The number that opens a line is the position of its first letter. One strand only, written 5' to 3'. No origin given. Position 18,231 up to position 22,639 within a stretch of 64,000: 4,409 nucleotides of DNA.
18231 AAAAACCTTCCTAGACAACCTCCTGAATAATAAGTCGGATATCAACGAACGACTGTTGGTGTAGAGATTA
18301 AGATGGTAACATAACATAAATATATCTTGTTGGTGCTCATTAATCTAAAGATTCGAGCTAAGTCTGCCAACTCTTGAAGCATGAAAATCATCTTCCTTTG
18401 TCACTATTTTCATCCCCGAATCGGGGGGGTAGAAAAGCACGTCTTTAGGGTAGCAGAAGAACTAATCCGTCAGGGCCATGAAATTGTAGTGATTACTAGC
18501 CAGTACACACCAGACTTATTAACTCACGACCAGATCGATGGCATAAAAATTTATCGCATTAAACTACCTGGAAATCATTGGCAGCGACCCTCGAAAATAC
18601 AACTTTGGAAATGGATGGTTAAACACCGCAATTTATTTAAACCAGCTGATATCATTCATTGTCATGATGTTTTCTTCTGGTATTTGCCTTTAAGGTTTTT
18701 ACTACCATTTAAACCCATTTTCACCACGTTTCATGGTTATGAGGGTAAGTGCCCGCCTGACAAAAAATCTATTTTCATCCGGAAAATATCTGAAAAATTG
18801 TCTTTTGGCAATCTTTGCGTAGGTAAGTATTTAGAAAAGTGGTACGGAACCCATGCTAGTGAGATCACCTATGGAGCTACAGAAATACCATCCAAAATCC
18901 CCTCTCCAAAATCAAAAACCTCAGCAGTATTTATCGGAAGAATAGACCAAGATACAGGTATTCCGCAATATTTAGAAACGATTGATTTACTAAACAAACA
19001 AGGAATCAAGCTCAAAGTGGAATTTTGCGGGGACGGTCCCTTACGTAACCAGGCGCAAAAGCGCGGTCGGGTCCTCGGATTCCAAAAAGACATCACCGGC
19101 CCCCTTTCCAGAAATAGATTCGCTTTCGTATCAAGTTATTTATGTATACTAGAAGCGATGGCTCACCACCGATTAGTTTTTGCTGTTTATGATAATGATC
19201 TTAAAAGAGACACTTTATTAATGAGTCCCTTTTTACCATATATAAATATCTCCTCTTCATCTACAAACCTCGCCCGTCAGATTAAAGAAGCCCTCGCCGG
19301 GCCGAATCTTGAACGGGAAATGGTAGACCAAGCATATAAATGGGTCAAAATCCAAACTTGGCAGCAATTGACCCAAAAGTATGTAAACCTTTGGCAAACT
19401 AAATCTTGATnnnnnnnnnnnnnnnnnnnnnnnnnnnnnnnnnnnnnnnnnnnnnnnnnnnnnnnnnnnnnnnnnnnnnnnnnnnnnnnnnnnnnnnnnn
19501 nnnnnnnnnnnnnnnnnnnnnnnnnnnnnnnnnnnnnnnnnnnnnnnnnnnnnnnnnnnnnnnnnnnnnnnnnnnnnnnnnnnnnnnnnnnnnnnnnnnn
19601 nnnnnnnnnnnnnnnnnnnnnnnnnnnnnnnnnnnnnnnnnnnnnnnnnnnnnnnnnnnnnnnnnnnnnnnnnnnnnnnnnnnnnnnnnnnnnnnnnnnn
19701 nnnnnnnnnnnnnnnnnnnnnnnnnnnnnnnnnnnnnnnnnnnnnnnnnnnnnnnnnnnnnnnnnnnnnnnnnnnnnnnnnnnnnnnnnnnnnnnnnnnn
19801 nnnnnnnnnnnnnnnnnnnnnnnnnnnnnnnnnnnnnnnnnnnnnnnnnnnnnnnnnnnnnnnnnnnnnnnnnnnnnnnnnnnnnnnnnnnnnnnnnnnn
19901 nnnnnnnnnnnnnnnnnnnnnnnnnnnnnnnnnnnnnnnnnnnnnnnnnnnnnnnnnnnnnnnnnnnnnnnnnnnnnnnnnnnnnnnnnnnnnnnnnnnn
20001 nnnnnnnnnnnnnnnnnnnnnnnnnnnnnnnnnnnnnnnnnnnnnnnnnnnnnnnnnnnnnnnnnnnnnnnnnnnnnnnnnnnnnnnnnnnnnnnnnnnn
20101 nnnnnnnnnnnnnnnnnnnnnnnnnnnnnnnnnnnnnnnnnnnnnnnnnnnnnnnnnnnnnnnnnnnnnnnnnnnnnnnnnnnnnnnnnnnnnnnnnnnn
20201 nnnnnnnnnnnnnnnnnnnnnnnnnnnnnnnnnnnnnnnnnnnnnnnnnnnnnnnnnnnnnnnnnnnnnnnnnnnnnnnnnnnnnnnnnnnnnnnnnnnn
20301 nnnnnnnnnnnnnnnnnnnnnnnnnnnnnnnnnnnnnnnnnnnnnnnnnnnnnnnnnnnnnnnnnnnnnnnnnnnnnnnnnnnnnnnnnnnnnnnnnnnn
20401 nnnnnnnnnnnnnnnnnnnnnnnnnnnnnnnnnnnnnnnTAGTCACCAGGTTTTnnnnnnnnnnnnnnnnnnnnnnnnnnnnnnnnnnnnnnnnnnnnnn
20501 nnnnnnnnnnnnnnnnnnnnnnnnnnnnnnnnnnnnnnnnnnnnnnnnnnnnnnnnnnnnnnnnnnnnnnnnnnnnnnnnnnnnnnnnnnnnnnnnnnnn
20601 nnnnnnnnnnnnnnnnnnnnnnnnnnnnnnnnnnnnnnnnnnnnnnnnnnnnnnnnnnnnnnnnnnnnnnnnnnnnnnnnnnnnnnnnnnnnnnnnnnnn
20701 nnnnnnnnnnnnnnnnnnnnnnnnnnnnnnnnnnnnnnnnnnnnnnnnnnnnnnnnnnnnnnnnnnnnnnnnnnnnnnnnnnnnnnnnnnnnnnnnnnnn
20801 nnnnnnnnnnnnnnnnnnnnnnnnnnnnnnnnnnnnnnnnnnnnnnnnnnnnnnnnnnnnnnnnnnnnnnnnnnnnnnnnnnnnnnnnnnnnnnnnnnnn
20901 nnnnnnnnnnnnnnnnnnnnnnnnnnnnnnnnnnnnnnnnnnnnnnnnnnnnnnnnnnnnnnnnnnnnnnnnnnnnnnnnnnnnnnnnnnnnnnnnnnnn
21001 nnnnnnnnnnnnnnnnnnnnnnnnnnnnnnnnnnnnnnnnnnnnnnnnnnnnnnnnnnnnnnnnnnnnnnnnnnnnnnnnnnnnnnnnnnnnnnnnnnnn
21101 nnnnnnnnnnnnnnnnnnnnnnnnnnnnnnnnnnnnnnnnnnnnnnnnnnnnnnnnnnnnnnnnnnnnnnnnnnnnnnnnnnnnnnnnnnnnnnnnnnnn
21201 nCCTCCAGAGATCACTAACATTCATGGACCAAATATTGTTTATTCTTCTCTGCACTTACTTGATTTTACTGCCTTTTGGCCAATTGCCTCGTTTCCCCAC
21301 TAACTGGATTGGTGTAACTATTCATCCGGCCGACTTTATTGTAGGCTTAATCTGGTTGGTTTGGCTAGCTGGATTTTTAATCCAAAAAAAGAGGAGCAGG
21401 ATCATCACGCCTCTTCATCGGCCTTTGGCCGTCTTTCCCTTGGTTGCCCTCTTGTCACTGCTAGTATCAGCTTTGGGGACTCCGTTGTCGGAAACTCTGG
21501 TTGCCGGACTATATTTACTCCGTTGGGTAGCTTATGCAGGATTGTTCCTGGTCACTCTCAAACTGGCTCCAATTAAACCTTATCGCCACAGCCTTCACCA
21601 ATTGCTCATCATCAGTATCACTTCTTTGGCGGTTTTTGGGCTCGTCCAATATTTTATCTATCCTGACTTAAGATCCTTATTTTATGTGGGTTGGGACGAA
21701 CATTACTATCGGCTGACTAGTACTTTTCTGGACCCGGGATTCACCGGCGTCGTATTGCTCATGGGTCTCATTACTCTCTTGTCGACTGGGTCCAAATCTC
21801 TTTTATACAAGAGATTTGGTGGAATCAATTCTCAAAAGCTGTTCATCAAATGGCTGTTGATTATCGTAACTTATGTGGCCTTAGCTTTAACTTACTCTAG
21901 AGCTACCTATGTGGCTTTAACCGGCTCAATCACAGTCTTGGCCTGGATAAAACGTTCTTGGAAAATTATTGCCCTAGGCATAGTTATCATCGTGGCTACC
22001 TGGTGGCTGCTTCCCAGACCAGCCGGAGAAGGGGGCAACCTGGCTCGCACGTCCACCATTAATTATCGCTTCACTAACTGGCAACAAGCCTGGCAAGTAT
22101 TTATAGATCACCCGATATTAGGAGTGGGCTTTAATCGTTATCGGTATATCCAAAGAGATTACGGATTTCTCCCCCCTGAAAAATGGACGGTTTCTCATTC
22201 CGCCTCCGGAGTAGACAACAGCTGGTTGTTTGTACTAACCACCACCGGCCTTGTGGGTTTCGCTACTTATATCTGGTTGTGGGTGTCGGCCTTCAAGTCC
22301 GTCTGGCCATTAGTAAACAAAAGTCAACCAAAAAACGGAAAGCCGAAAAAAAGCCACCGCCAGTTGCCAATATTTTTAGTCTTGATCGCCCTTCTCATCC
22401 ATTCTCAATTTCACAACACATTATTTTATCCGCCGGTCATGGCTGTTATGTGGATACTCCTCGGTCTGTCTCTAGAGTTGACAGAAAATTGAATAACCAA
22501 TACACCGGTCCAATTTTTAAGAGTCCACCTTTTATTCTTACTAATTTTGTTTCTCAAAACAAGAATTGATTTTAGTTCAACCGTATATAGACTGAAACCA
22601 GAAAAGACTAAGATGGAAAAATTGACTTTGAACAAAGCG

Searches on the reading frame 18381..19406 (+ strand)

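Call 26: search_protein_families(library=pfam, proteins=[window:18381-19406:+], max_evalue=0.001)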
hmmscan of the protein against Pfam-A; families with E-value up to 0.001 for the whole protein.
window:18381-19406:+ (342 aa): 5 families
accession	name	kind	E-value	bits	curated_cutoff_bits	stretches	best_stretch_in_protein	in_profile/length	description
PF13439.12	Glyco_transf_4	-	1.5e-16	61.4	28.5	1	14-122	1-108/170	Glycosyltransferase Family 4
PF13579.12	Glyco_trans_4_4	-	1.6e-08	35.5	29.7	1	15-99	1-81/158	Glycosyl transferase 4-like domain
PF00534.26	Glycos_transf_1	-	2.8e-06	27.4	26.4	1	168-238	4-75/172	Glycosyl transferases group 1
PF13477.12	Glyco_trans_4_2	-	0.00026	21.6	23.4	1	18-120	10-109/139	Glycosyl transferase 4-like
PF13692.12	Glyco_trans_1_4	-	0.00044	21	27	1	182-268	4-105/142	Glycosyl transferases group 1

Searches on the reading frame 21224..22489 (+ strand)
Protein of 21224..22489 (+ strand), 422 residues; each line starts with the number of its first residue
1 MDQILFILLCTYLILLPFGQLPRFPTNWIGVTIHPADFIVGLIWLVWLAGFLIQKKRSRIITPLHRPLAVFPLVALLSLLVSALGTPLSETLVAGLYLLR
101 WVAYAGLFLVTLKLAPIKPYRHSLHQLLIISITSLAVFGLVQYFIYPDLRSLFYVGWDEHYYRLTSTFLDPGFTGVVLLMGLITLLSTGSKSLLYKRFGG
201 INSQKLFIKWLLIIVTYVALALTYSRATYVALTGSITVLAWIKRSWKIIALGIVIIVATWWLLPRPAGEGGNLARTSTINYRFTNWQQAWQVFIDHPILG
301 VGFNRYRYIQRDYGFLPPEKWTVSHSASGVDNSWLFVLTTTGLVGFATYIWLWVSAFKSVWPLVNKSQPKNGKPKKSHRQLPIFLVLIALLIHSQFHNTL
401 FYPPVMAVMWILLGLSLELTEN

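Call 26: search_protein_families(library=pfam, proteins=[window:21224-22489:+], max_evalue=0.001)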
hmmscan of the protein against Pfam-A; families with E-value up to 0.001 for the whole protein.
window:21224-22489:+ (422 aa): 1 family
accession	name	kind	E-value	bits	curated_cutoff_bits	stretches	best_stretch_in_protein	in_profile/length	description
PF04932.20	Wzy_C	-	2.1e-17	63.8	31.7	1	212-350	2-149/149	O-Antigen ligase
